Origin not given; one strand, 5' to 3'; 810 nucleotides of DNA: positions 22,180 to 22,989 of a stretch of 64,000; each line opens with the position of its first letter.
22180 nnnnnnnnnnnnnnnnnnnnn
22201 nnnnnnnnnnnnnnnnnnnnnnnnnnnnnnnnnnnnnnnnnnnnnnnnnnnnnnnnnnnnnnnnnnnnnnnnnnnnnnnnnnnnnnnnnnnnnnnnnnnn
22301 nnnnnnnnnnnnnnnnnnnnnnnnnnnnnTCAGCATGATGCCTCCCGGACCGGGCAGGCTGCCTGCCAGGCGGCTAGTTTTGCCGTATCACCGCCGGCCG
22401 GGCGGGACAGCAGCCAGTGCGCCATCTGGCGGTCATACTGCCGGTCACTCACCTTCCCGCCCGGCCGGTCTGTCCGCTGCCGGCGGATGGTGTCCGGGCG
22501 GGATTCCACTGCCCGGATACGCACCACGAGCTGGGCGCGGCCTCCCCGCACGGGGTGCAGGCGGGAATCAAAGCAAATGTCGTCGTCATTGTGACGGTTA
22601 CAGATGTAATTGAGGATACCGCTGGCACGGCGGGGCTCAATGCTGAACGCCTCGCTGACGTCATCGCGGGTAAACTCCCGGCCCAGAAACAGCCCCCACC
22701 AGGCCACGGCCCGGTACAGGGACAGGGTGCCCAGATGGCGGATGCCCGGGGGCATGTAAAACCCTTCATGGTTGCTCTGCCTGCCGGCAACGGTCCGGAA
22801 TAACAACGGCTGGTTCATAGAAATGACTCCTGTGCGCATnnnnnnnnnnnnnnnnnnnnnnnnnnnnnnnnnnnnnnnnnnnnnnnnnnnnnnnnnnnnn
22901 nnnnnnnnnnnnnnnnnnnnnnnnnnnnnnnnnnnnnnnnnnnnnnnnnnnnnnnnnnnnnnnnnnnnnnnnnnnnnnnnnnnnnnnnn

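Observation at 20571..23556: G+C-rich block of decayed adhesin, regulator and c-di-GMP genes between spv and ccd/resD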

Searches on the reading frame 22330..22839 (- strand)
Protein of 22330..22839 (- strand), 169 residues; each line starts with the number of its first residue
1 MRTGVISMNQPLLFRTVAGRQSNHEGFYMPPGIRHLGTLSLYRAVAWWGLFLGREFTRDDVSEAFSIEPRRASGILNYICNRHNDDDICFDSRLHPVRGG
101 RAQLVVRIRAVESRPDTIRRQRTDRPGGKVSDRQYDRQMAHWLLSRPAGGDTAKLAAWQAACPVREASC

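Call 3: search_protein_families(library=pfam, proteins=[window:22330-22839:-], max_evalue=0.01)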
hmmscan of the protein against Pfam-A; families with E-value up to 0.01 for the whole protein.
window:22330-22839:- (169 aa): 1 family
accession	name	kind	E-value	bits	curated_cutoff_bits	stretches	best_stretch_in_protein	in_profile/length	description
PF07180.17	CaiF_GrlA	-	5.6e-09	36.6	25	1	19-133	2-114/150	CaiF/GrlA transcriptional regulator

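Call 12: find_homologous_proteins(query=window:22330-22839:-, max_evalue=0.001)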
Query window:22330-22839:- (169 aa): 29 proteins with E <= 0.001 among 103 candidates.
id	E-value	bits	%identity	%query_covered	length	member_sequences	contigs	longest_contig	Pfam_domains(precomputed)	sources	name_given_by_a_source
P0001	1.3e-111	388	99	100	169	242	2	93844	PF07180.19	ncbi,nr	ncbi:CaiF/GrlA family transcriptional regulator [Salmonella enterica]|nr:CaiF/GrlA family transcript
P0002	2.0e-106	371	99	96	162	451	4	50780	PF07180.19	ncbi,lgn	-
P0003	7.1e-105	366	99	95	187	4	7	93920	PF07180.19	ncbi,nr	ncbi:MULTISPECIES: CaiF/GrlA family transcriptional regulator [Salmonella]|nr:CaiF/GrlA family trans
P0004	7.1e-77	275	80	96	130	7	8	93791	PF07180.19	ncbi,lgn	ncbi:CaiF/GrlA family transcriptional regulator [Salmonella enterica subsp. enterica serovar Typhimu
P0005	3.9e-74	266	99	72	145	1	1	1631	PF07180.19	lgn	-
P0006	5.4e-70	253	100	66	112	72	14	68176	PF07180.19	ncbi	ncbi:CaiF/GrlA family transcriptional regulator, partial [Salmonella enterica]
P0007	4.9e-69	249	90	75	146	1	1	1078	PF07180.19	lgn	-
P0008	1.8e-68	248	100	66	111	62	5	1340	PF07180.19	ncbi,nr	ncbi:hypothetical protein XU38_23155, partial [Salmonella enterica]|nr:hypothetical protein [Salmone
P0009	6.5e-67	243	82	82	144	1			PF07180.19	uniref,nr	uniref:Orf10 n=1 Tax=Salmonella enteritidis TaxID=149539 RepID=A0A1S6KRE2_SALEN|nr:Orf10 [Salmonella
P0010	2.2e-61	225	64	92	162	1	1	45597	PF07180.19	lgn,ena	-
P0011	7.7e-60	219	100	56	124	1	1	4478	PF07180.19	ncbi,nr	ncbi:putative inner membrane protein [Salmonella enterica subsp. enterica serovar Enteritidis str. S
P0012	2.2e-49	185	55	96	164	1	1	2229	PF07180.19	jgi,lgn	jgi:hypothetical protein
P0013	3.9e-49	185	56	91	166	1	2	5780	PF07180.19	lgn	-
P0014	1.1e-46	177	58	88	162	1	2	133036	PF07180.19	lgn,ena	-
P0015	2.3e-46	176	56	88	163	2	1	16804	PF07180.19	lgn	-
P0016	4.9e-46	175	54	93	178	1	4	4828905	PF07180.19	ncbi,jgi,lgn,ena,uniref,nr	ncbi:CaiF/GrlA family transcriptional regulator [Intestinirhabdus alba]|jgi:hypothetical protein|uni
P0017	2.8e-42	162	54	92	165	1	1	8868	PF07180.19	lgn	-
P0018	4.6e-42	162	100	42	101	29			PF07180.19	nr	nr:CaiF/GrlA family transcriptional regulator [Salmonella enterica]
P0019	2.5e-40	156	48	95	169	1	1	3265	PF07180.19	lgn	-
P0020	4.5e-40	155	50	92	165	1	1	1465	PF07180.19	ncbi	-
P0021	6.0e-40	155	49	92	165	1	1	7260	PF07180.19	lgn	-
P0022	7.0e-40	155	50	94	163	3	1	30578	PF07180.19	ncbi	-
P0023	2.0e-38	150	50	91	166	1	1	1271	PF07180.19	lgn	-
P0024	4.0e-37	146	47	100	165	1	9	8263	PF07180.19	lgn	-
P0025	2.3e-36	143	47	95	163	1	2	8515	PF07180.19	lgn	-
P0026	3.5e-34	136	47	85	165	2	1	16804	PF07180.19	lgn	-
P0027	1.0e-32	131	41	94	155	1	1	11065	PF07180.19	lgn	-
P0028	1.4e-30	124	92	37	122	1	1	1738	PF07180.19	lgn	-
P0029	8.9e-25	105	57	53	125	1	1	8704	PF07180.19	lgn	-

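Call 13: find_encoding_contigs(protein=P0010, flank=10000, max_places=3)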
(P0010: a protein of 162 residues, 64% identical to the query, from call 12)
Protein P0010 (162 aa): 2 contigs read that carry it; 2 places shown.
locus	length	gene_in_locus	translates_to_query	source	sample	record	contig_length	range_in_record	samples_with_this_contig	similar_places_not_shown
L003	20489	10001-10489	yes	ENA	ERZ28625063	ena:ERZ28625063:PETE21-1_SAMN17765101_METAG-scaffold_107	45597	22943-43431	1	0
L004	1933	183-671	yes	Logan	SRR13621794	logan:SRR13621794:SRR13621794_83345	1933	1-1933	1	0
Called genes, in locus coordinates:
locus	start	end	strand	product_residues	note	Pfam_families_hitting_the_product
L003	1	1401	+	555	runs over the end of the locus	-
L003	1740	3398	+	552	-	PF02366:PMT, PF13231:PMT_2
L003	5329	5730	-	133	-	PF22470:Histone_HNS_N, PF00816:Histone_HNS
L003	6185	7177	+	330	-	PF04393:DUF535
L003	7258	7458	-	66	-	-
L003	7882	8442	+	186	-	PF06316:Ail_Lom, PF13505:OMP_b-brl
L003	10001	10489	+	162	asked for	PF07180:CaiF_GrlA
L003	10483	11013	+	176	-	-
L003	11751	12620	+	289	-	PF12833:HTH_18, PF00165:HTH_AraC (weak)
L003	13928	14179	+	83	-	-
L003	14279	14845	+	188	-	-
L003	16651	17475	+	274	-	PF06629:MipA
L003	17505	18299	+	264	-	PF00486:Trans_reg_C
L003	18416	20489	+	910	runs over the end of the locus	PF22666:Glyco_hydro_2_N2, PF02837:Glyco_hydro_2_N (weak), PF00703:Glyco_hydro_2, PF17753:Ig_mannosidase (faint), PF17786:Mannosidase_ig (weak), PF18368:Ig_GlcNase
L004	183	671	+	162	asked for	PF07180:CaiF_GrlA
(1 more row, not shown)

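Call 14: find_encoding_contigs(protein=P0014, flank=10000, max_places=3)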
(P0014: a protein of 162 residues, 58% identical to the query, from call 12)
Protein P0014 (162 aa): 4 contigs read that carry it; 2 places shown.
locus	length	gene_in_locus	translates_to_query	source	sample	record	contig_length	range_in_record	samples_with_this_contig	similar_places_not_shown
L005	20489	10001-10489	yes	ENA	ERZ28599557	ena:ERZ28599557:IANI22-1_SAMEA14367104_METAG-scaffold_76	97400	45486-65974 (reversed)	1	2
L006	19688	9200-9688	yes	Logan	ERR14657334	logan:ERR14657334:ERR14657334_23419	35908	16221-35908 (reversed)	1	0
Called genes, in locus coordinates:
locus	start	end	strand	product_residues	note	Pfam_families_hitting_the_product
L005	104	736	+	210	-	-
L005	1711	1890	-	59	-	-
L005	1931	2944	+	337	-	-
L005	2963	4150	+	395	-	PF01546:Peptidase_M20, PF07687:M20_dimer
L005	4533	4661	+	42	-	-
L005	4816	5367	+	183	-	-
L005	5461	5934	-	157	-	-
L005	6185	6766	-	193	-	-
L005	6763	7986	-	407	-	PF01507:PAPS_reduct, PF11922:DUF3440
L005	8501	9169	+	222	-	-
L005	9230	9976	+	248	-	PF00563:EAL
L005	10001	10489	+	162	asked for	PF07180:CaiF_GrlA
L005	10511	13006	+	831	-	PF11924:IAT_beta, PF09134:Invasin_D3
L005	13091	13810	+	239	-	-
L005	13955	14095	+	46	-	-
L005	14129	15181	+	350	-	PF21764:Invasin_D4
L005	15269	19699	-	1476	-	PF13020:NOV_C (weak)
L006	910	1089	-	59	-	-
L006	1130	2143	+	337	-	-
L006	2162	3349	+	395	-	PF01546:Peptidase_M20, PF07687:M20_dimer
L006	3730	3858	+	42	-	-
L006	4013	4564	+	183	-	-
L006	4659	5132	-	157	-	-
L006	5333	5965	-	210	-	-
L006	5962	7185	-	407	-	PF01507:PAPS_reduct, PF11922:DUF3440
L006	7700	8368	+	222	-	-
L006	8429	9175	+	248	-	PF00563:EAL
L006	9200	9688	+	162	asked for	PF07180:CaiF_GrlA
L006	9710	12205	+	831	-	PF11924:IAT_beta, PF09134:Invasin_D3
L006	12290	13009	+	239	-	-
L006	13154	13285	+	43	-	-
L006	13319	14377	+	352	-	PF21764:Invasin_D4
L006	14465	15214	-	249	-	PF25794:SACS (faint)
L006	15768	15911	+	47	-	-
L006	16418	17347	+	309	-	PF14022:DUF4238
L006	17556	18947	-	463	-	PF07690:MFS_1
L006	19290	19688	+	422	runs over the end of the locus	PF13531:SBP_bac_11, PF13416:SBP_bac_8, PF01547:SBP_bac_1 (weak), PF13343:SBP_bac_6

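Call 15: find_encoding_contigs(protein=P0016, flank=10000, max_places=3)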
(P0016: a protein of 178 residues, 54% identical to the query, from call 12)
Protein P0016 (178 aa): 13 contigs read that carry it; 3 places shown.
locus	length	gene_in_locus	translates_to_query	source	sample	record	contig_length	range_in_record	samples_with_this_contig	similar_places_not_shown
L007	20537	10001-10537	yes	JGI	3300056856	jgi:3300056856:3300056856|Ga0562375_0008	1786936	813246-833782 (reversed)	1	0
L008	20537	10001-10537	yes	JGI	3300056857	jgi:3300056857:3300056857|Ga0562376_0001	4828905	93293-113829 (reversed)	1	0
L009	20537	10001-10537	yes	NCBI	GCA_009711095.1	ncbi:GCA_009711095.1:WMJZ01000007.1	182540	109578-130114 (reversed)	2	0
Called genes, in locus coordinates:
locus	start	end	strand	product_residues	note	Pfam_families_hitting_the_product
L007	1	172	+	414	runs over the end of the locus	PF07005:SBD_N, PF17042:NBD_C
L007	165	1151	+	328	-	PF04166:PdxA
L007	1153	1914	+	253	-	PF08220:HTH_DeoR, PF00455:DeoRC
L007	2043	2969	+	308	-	PF04960:Glutaminase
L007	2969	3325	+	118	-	PF13811:DUF4186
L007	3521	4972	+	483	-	PF01232:Mannitol_dh, PF08125:Mannitol_dh_C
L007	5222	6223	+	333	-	PF25539:Bestrophin_2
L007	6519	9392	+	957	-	PF18883:AC_1, PF03797:Autotransporter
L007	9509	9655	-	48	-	-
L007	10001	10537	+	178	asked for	PF07180:CaiF_GrlA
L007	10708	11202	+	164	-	PF01047:MarR, PF12802:MarR_2, PF09339:HTH_IclR (weak)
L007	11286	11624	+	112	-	PF20321:DUF6616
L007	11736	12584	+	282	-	-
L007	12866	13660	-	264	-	-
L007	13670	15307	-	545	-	PF02305:Phage_F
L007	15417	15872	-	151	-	PF09675:Chlamy_scaf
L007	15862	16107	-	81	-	-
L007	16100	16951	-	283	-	PF23343:REP_ORF2-G2P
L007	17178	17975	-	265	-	-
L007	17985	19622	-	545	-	PF02305:Phage_F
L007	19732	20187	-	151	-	PF09675:Chlamy_scaf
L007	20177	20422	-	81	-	-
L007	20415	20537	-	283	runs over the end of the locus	PF23343:REP_ORF2-G2P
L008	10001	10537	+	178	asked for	PF07180:CaiF_GrlA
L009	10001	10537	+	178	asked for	PF07180:CaiF_GrlA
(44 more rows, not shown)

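Call 19: find_related_loci(query=A1, collection=genome_contigs, flank=8000)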
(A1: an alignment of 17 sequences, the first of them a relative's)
Query A1 (162 aa) in genome_contigs; peptide patterns used: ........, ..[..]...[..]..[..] (x = any residue, [..] = any of these).
18 stretches matched a pattern; 3 encode a relative of the query (tblastn E <= 1e-3); 3 distinct loci.
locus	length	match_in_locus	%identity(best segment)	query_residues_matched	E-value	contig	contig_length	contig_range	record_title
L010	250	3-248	99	9-90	1e-59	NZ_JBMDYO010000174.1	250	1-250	Pleomorphochaeta sp. DL1XJH-081 NODE_226_length_250_cov_1.710983, whole genome shotgun sequence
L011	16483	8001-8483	51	1-159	2e-47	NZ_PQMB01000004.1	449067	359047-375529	Citrobacter amalonaticus strain S646 scaffold4.1, whole genome shotgun sequence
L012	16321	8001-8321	56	12-120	5e-33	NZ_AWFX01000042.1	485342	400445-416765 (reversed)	Franconibacter helveticus LMG 23732 strain LMG23732T contig083, whole genome shotgun sequence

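Call 23: search_protein_families(library=pfam, proteins=[L003:10483-11013:+, L005:8501-9169:+, L011:6401-7141:+, L011:7198-8004:+, L005:9230-9976:+, L005:10511-13006:+, L005:13091-13810:+, L005:14129-15181:+, L012:4827-7670:+], max_evalue=1)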
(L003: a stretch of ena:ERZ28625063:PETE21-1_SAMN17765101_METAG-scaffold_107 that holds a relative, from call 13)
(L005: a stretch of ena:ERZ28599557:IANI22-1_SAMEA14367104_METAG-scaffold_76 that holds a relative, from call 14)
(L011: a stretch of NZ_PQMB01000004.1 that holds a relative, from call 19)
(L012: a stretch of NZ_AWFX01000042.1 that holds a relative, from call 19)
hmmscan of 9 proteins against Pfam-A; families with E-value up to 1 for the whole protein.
L003:10483-11013:+ (176 aa): 4 families
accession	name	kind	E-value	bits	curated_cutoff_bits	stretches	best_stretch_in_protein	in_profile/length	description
PF00196.25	GerE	-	5.9e-05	23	23.5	1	121-172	2-53/57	Bacterial regulatory proteins, luxR family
PF13384.12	HTH_23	-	0.022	15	24.6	1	134-159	15-40/50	Homeodomain-like domain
PF13551.12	HTH_29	-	0.097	13.2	28.1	1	135-159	10-35/64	Winged helix-turn helix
PF08281.18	Sigma70_r4_2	-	0.14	12.3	25.7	1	121-164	10-54/54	Sigma-70, region 4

L005:8501-9169:+ (222 aa): 1 family
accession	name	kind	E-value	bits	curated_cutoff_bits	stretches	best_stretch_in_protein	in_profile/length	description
PF00196.25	GerE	-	0.086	12.9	23.5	1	153-202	3-52/57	Bacterial regulatory proteins, luxR family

L011:6401-7141:+ (246 aa): 6 families
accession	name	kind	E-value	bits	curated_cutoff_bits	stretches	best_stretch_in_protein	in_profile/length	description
PF00196.25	GerE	-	0.0042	17.1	23.5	1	184-222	11-49/57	Bacterial regulatory proteins, luxR family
PF12728.13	HTH_17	-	0.0046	17.6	27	1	192-224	3-37/51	Helix-turn-helix domain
PF13443.12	HTH_26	-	0.02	15.6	22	1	192-229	12-49/63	Cro/C1-type HTH DNA-binding domain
PF13518.12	HTH_28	-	0.02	15.4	25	1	188-213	10-35/52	Helix-turn-helix domain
PF13384.12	HTH_23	-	0.044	14.1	24.6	1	190-213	17-40/50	Homeodomain-like domain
PF04967.18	HTH_10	-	0.13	12.5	23.1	1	192-218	25-51/53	HTH DNA binding domain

L011:7198-8004:+ (268 aa): 1 family
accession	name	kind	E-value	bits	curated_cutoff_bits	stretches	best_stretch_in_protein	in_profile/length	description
PF00563.25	EAL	-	1.1e-49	169.5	31.3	1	7-238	3-234/236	EAL domain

L005:9230-9976:+ (248 aa): 1 family
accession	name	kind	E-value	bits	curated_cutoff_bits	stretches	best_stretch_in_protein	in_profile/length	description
PF00563.25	EAL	-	3.5e-50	171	31.3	1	6-236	2-236/236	EAL domain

L005:10511-13006:+ (831 aa): 8 families
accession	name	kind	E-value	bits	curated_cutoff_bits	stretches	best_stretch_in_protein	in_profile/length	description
PF11924.14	IAT_beta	-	8.6e-112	373.7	22.3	1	152-426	2-279/279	Inverse autotransporter, beta-domain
PF09134.16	Invasin_D3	-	7.6e-17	62.1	33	2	537-644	6-93/98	Invasin, domain 3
PF01476.26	LysM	-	0.00023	21.5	20.9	1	68-96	1-29/43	LysM domain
PF02369.22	Big_1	-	0.00034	21.1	34.9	1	537-644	3-90/93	Bacterial Ig-like domain (group 1)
PF18565.7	Glyco_hydro2_C5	-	0.00045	20.5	32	1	538-641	3-101/103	Glycoside hydrolase family 2 C-terminal domain 5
PF23197.1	IG_AIR9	-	0.1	12.9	27.5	1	763-829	5-70/87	AIR9 A9 domain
PF24107.1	DUF7382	-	0.11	12.8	27.4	1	634-655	29-49/65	Domain of unknown function (DUF7382)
PF01835.25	MG2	-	0.27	12.1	32.8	0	699-729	52-80/96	MG2 domain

L005:13091-13810:+ (239 aa): 2 families
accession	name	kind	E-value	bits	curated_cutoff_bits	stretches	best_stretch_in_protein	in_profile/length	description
PF16820.11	PKD_3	-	0.076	13.3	26.3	1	85-107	31-52/68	PKD-like domain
PF18370.7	RGI_lyase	-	0.21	12.4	27.8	0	204-231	51-78/86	Rhamnogalacturonan I lyases beta-sheet domain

L005:14129-15181:+ (350 aa): 2 families
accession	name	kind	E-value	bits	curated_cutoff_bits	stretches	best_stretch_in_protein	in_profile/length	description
PF21764.3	Invasin_D4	-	0.00019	22.3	27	1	164-219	6-55/88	Invasin, domain 4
PF07979.17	Intimin_C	-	0.033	15.1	27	1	250-314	7-62/101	Intimin C-type lectin domain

L012:4827-7670:+ (947 aa): 5 families
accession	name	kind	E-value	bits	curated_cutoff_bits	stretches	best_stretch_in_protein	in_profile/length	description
PF03797.25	Autotransporter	-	2.2e-45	155.9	26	1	671-925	1-254/255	Autotransporter beta-domain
PF18883.6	AC_1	-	1e-14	54.9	27.1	1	434-548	4-114/114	Autochaperone Domain Type 1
PF12951.13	PATR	-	1.4e-05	25.5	27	1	378-403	5-29/30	Passenger-associated-transport-repeat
PF05887.16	Trypan_PARP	-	5.1e-05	23.7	100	1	573-632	55-112/134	Procyclic acidic repetitive protein (PARP)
PF06707.17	DUF1194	-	0.14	11.9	27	1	437-528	96-187/206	Protein of unknown function (DUF1194)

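Call 40: search_protein_families(library=ncbifam, proteins=[window:22330-22818:-, L003:10483-11013:+], max_evalue=0.001)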
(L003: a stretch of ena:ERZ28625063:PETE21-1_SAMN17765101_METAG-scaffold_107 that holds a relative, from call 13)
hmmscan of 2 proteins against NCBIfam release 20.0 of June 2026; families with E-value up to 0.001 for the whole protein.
window:22330-22818:- (162 aa): 0 families

L003:10483-11013:+ (176 aa): 0 families

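Call 44: find_encoding_contigs(protein=P0017, flank=8000, max_places=2)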
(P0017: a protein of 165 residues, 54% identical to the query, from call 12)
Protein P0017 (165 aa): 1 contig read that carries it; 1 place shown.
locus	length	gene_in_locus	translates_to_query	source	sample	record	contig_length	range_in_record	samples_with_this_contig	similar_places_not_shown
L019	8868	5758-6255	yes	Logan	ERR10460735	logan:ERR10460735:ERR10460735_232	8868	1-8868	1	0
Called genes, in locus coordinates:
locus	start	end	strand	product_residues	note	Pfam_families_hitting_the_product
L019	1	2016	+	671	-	?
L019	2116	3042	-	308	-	PF00126:HTH_1, PF03466:LysR_substrate (weak)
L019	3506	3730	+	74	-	-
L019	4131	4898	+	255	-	-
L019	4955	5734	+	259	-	PF00563:EAL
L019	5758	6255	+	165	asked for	PF07180:CaiF_GrlA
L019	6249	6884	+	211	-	PF00196:GerE (weak)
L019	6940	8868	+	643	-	?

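Call 45: find_encoding_contigs(protein=P0015, flank=10000, max_places=2)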
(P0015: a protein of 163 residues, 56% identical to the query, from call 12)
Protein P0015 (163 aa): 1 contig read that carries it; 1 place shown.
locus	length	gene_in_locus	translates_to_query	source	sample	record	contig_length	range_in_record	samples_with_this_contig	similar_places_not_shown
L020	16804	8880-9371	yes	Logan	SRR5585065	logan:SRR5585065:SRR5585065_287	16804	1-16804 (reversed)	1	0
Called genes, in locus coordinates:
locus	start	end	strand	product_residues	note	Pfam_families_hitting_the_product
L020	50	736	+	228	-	PF03797:Autotransporter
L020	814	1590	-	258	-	PF00563:EAL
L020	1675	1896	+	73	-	-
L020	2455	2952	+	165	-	PF07180:CaiF_GrlA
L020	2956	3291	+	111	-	-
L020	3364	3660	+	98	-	PF10798:YmgB (weak)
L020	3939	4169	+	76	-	-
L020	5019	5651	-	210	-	-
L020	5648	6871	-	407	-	PF01171:ATP_bind_3 (weak), PF01507:PAPS_reduct, PF11922:DUF3440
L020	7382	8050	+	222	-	-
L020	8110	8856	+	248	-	PF00563:EAL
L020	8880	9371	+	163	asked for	PF07180:CaiF_GrlA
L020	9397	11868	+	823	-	PF11924:IAT_beta, PF09134:Invasin_D3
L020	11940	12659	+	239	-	-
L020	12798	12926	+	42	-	-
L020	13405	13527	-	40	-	-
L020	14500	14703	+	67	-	-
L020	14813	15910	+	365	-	PF21764:Invasin_D4, PF02368:Big_2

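Call 46: find_encoding_contigs(protein=P0022, flank=10000, max_places=2)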
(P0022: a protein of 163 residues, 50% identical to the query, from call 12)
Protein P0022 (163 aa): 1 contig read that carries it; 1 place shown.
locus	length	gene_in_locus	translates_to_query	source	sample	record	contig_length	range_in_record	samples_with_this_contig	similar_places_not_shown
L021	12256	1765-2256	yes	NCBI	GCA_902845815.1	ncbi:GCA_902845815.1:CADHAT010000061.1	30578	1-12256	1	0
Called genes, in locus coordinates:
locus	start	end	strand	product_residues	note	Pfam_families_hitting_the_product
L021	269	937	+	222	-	-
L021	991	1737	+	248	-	PF00563:EAL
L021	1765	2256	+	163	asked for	PF07180:CaiF_GrlA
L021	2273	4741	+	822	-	PF01476:LysM (weak), PF11924:IAT_beta, PF18565:Glyco_hydro2_C5 (faint), PF09134:Invasin_D3, PF02369:Big_1 (weak), PF09134:Invasin_D3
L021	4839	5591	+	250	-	PF23197:IG_AIR9 (faint)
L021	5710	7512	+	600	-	PF09134:Invasin_D3, PF02369:Big_1 (weak)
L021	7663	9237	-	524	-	PF12792:CSS-motif, PF00563:EAL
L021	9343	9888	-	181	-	-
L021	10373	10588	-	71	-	PF17496:DUF5431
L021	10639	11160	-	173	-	PF13384:HTH_23 (faint), PF13518:HTH_28, PF13551:HTH_29 (faint), PF13565:HTH_32 (faint), PF13518:HTH_28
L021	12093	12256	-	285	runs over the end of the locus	PF02387:IncFII_repA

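Call 52: find_encoding_contigs(protein=P0024, flank=8000, max_places=3)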
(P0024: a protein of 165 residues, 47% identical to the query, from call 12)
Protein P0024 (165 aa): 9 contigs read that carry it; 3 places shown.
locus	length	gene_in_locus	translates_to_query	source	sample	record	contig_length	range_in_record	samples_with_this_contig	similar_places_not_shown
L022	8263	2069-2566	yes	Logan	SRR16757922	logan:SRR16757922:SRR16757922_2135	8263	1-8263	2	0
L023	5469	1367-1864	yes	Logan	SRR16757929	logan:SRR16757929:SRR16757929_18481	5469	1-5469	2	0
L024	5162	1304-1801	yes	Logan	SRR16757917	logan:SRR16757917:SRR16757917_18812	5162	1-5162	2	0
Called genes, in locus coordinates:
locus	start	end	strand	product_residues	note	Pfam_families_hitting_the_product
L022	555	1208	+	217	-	-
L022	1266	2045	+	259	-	PF00563:EAL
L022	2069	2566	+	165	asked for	PF07180:CaiF_GrlA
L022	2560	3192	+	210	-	PF00196:GerE (weak)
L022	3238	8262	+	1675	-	?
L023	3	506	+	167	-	?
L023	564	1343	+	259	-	PF00563:EAL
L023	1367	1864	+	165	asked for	PF07180:CaiF_GrlA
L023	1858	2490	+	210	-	PF00196:GerE (weak)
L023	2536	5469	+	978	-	?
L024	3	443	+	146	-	?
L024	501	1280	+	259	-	PF00563:EAL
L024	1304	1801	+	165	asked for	PF07180:CaiF_GrlA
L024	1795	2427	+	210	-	PF00196:GerE (weak)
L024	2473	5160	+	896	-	?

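Call 53: find_encoding_contigs(protein=P0021, flank=8000, max_places=2)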
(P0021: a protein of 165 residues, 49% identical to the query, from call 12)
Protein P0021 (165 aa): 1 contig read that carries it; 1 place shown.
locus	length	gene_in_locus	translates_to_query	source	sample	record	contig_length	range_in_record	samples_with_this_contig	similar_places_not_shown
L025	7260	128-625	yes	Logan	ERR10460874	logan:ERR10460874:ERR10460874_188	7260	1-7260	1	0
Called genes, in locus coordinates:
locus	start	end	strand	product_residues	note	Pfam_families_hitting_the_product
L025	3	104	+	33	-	?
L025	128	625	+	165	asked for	PF07180:CaiF_GrlA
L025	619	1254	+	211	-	PF00196:GerE (weak)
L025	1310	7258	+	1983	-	?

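Call 54: find_encoding_contigs(protein=P0020, flank=8000, max_places=2)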
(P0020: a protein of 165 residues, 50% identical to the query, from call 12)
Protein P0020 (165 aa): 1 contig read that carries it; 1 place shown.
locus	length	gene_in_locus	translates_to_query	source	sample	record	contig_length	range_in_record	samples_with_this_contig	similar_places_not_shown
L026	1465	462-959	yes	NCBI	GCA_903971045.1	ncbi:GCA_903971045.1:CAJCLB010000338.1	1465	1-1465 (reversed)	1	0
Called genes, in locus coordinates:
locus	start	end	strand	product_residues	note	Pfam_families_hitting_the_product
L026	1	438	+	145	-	?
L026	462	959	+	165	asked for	PF07180:CaiF_GrlA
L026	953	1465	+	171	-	?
